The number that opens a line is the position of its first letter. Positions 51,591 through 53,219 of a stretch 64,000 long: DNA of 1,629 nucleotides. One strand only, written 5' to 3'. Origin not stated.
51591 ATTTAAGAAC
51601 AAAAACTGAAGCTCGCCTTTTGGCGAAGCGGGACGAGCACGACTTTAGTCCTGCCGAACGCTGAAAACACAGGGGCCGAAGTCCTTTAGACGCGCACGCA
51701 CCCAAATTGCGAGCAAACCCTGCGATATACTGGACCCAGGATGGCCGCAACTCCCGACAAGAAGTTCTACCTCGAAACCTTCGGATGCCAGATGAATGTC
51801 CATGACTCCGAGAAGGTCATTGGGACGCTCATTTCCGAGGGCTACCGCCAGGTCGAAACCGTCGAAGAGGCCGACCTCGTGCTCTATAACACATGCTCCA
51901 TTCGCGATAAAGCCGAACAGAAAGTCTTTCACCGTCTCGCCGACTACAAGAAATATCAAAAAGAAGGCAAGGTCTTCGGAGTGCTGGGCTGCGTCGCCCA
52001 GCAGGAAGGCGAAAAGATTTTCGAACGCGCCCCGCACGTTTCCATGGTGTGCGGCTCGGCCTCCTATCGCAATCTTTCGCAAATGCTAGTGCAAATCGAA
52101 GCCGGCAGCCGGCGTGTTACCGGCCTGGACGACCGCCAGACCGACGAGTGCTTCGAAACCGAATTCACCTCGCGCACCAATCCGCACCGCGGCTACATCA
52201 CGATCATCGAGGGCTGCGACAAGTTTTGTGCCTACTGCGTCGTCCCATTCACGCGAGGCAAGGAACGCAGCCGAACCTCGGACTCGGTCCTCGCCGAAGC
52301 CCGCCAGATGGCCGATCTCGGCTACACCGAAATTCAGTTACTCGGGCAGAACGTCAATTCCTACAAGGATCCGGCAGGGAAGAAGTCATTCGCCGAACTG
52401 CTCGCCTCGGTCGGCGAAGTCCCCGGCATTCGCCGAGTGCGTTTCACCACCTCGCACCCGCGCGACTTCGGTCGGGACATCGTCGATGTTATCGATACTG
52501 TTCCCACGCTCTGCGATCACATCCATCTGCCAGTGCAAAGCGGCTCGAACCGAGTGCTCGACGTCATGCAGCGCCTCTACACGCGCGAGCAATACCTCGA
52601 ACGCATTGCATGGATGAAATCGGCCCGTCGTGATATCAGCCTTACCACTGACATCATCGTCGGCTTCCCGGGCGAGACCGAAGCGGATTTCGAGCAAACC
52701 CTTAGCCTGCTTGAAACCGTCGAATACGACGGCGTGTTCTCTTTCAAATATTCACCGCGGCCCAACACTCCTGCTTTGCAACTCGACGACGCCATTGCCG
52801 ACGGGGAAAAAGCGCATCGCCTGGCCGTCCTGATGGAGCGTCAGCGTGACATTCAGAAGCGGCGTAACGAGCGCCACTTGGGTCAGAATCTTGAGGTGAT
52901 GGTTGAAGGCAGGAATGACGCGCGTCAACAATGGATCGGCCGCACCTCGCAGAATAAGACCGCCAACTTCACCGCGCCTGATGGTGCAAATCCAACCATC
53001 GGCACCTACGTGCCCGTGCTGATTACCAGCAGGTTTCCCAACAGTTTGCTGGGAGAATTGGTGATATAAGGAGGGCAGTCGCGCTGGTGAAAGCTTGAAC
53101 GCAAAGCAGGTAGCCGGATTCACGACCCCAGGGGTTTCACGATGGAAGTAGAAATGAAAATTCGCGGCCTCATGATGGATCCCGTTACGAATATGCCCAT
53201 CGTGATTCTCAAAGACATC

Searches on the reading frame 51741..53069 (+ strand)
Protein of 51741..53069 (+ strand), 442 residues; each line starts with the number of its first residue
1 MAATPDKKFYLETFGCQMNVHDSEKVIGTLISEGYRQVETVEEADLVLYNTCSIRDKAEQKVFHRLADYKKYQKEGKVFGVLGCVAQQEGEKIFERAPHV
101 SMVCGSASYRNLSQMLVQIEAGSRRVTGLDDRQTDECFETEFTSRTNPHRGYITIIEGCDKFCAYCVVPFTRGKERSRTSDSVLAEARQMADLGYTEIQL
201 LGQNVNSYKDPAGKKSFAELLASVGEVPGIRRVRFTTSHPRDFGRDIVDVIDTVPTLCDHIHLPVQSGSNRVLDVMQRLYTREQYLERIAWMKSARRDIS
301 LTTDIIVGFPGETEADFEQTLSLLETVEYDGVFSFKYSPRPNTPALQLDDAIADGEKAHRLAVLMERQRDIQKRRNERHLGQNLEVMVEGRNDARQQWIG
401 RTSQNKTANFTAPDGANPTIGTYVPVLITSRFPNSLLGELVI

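Call 74: search_protein_families(library=pfam, proteins=[window:51741-53069:+], max_evalue=0.00001)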
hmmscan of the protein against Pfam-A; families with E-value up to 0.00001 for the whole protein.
window:51741-53069:+ (442 aa): 3 families
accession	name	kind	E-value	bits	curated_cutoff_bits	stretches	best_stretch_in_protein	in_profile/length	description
PF00919.26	UPF0004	-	4.3e-32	110.5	27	1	8-105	1-98/98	Uncharacterized protein family UPF0004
PF04055.27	Radical_SAM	-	1.3e-27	97.5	29.5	1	153-324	1-166/166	Radical SAM superfamily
PF01938.26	TRAM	-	4.3e-08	33.3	21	1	379-441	3-61/61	TRAM domain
